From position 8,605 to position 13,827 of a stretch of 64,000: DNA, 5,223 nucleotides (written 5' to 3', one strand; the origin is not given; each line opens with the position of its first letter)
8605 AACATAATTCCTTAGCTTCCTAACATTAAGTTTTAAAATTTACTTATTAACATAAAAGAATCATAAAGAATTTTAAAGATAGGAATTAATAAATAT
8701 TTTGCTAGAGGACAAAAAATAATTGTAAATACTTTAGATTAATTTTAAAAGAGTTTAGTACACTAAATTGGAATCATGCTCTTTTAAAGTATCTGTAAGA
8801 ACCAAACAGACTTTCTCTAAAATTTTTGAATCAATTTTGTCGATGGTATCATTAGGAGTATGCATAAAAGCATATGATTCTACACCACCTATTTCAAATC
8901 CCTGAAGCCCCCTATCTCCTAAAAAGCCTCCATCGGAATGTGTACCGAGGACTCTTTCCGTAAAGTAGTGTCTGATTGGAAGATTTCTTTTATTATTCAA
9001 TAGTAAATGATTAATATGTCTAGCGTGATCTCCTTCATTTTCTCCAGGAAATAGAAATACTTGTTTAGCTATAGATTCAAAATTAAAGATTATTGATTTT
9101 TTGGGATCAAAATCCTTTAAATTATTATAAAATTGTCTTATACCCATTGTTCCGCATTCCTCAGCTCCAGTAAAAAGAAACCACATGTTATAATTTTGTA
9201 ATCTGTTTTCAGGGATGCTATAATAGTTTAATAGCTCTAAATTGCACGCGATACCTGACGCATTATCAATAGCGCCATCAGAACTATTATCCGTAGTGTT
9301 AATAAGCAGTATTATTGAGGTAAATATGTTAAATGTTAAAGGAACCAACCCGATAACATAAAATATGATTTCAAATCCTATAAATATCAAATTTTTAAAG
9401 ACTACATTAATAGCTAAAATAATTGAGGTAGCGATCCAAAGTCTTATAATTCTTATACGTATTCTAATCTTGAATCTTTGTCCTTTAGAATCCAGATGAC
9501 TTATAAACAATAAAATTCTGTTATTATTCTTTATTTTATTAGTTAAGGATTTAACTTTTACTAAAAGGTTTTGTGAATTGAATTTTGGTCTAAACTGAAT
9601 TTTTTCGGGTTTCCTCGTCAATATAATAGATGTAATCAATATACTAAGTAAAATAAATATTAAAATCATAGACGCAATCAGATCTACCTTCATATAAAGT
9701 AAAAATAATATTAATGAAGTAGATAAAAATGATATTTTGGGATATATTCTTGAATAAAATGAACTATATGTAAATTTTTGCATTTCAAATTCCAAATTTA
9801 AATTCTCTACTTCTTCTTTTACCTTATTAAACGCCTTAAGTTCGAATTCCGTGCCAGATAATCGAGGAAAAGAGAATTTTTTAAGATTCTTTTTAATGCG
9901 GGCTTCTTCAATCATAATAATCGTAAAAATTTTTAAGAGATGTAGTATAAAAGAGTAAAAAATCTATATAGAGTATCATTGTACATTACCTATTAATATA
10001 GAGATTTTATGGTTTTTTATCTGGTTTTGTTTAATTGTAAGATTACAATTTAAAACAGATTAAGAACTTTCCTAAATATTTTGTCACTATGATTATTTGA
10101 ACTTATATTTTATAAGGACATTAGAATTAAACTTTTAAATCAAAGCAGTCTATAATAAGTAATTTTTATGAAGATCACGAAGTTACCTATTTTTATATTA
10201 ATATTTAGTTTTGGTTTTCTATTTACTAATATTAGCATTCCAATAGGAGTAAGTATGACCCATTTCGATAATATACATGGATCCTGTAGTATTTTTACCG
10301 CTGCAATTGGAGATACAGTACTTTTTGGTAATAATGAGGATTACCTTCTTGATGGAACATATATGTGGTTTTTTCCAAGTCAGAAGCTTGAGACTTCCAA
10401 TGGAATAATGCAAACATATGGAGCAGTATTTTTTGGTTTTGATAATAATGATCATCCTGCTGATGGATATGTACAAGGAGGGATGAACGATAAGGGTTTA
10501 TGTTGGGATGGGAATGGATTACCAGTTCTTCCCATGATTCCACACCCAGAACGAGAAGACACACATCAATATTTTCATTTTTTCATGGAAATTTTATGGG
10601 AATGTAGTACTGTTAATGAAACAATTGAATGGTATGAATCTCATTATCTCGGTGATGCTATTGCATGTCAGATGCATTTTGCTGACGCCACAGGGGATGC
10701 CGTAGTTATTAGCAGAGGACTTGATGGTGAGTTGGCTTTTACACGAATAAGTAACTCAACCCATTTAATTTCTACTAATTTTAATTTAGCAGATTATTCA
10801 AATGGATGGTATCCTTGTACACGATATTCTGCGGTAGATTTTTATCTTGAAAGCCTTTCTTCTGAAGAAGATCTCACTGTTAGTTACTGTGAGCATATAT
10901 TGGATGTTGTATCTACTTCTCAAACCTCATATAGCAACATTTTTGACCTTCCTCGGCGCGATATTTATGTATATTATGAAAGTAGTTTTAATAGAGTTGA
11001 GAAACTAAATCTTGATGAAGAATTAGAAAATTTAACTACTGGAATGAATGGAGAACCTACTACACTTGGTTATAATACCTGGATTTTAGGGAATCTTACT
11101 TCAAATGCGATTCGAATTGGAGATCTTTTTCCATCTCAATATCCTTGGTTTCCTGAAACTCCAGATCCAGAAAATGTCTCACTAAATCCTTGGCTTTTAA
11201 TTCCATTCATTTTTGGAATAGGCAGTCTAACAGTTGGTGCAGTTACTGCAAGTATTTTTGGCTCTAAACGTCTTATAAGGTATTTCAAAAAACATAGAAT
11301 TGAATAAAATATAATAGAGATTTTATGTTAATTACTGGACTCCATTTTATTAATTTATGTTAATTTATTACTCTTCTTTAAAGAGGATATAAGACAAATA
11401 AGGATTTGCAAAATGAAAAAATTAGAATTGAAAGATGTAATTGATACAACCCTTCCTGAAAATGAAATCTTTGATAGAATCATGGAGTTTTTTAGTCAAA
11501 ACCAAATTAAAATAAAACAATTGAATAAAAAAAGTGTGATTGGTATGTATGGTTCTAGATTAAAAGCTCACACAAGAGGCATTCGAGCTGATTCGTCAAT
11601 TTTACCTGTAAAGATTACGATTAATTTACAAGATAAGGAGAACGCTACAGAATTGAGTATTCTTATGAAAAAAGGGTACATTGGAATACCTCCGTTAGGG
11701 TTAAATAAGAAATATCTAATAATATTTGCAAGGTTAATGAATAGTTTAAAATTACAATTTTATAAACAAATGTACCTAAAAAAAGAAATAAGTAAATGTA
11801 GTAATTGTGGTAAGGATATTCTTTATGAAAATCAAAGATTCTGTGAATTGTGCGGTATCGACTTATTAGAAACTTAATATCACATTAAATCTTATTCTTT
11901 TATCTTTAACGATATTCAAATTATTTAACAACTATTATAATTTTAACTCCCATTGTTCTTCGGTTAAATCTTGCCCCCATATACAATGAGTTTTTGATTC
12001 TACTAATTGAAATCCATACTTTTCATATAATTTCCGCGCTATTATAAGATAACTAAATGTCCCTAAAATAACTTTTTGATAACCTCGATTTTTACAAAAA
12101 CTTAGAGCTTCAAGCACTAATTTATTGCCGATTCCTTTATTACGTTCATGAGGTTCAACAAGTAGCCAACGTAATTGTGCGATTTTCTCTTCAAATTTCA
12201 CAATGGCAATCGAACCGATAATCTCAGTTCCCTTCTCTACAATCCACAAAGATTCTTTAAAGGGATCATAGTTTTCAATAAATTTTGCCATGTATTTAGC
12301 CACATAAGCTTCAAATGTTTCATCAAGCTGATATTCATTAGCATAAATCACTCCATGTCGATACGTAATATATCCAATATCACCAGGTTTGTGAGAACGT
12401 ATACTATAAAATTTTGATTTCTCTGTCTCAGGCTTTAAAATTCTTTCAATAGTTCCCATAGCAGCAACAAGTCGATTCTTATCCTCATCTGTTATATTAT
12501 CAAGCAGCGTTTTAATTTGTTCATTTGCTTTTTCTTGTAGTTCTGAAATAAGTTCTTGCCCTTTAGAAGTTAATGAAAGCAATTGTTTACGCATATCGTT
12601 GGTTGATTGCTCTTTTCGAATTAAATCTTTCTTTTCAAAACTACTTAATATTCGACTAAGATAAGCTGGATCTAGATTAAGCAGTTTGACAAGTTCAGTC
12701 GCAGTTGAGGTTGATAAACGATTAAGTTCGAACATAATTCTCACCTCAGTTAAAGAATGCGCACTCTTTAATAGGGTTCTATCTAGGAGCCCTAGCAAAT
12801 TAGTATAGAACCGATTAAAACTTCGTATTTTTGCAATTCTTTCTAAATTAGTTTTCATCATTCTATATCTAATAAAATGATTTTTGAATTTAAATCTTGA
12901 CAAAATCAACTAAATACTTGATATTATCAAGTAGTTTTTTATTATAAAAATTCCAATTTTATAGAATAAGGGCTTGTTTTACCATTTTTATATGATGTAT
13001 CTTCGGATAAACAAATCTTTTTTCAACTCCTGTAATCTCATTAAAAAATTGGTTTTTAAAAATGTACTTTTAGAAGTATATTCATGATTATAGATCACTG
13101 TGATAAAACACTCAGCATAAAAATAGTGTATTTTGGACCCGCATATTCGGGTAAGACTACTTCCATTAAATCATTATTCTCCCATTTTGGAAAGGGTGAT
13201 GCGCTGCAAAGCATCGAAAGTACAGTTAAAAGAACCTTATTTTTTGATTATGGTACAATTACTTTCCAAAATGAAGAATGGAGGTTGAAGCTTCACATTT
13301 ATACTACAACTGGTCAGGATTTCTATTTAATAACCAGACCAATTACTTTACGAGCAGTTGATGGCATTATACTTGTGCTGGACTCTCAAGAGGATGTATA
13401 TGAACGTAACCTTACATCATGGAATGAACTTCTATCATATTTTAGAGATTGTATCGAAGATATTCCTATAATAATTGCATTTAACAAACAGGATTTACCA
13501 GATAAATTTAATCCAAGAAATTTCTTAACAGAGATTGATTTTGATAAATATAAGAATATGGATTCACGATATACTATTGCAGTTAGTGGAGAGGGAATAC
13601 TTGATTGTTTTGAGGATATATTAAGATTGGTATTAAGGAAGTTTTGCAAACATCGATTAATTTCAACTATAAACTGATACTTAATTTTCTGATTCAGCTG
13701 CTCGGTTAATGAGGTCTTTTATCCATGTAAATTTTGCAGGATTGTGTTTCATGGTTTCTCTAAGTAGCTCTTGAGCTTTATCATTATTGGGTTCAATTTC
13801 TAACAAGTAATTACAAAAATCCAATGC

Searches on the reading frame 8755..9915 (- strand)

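Call 66: search_protein_families(library=pfam, proteins=[window:8755-9915:-], max_evalue=0.0001)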
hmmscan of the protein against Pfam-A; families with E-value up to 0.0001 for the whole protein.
window:8755-9915:- (386 aa): 1 family
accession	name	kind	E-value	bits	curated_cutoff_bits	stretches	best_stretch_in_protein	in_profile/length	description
PF04389.22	Peptidase_M28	-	6.6e-17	62.3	21.3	1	212-370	27-186/193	Peptidase family M28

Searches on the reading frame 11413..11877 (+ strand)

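Call 67: search_protein_families(library=pfam, proteins=[window:11413-11877:+], max_evalue=0.0001)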
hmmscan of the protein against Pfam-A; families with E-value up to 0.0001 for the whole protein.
window:11413-11877:+ (154 aa): 1 family
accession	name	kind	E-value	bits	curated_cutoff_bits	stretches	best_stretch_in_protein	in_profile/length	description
PF13240.11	Zn_Ribbon_1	-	8.8e-05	22.6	25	0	128-149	1-21/23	zinc-ribbon domain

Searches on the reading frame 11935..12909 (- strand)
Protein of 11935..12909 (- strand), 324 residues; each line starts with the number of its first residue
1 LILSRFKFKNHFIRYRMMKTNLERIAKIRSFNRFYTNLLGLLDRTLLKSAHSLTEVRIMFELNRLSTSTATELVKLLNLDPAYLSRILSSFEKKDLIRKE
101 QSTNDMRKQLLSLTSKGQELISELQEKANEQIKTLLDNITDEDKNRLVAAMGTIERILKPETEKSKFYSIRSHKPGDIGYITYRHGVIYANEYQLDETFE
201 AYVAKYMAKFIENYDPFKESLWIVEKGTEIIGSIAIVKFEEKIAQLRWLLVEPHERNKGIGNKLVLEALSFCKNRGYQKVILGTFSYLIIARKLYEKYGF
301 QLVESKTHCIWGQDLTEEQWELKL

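Call 67: search_protein_families(library=pfam, proteins=[window:11935-12909:-], max_evalue=0.0001)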
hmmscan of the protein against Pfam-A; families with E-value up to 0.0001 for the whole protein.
window:11935-12909:- (324 aa): 10 families
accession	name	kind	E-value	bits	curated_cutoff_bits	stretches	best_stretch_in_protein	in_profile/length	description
PF00583.31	Acetyltransf_1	-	7.5e-16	58.9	20.7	1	197-300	11-116/116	Acetyltransferase (GNAT) family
PF13508.13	Acetyltransf_7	-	5.1e-13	49.7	27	1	219-301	3-83/84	Acetyltransferase (GNAT) domain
PF01047.28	MarR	-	1.8e-10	41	24.6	1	52-107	2-57/59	MarR family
PF13673.13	Acetyltransf_10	-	4.1e-10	40.2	23.6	1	197-306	11-113/128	Acetyltransferase (GNAT) domain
PF22381.2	Staph_reg_Sar_Rot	-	2.7e-06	27.8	27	1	53-124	14-85/85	Transcriptional regulator SarA/Rot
PF12802.13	MarR_2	-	5.7e-06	26.8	27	1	53-107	5-60/61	MarR family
PF13302.13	Acetyltransf_3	-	8.6e-06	26.9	25.4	1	203-301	37-138/138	Acetyltransferase (GNAT) domain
PF13420.13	Acetyltransf_4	-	1.1e-05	25.9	24.3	1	192-310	22-144/155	Acetyltransferase (GNAT) domain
PF14947.12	HTH_45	-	3e-05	24.4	25.5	0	66-127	18-72/77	Winged helix-turn-helix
PF13463.12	HTH_27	-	5.3e-05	23.9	22.2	0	55-117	5-68/68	Winged helix DNA-binding domain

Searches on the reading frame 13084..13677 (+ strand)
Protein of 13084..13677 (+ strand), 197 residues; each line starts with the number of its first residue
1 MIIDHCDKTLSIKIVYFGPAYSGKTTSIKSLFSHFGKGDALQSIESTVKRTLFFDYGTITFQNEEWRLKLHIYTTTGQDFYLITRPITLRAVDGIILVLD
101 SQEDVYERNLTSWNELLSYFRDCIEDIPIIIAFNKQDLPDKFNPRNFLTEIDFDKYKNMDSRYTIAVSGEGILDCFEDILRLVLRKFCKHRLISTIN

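Call 67: search_protein_families(library=pfam, proteins=[window:13084-13677:+], max_evalue=0.0001)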
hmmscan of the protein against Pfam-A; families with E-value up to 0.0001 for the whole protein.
window:13084-13677:+ (197 aa): 6 families
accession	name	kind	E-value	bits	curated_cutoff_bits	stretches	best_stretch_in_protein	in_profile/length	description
PF08477.19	Roc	-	2e-09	38.2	27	1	13-137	1-119/119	Ras of Complex, Roc, domain of DAPkinase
PF00071.28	Ras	-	6.5e-09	36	21.6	1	13-179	1-156/162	Ras family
PF00025.27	Arf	-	2.9e-07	30.6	22.3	1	10-179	13-170/174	ADP-ribosylation factor family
PF00009.33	GTP_EFTU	-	8.3e-06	25.9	26.5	1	17-176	9-179/188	Elongation factor Tu GTP binding domain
PF09439.16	SRPRB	-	4.4e-05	23.4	25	1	13-138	5-121/178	Signal recognition particle receptor beta subunit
PF04670.18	Gtr1_RagA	-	7e-05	22.8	22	1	13-141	1-126/232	Gtr1/RagA G protein conserved region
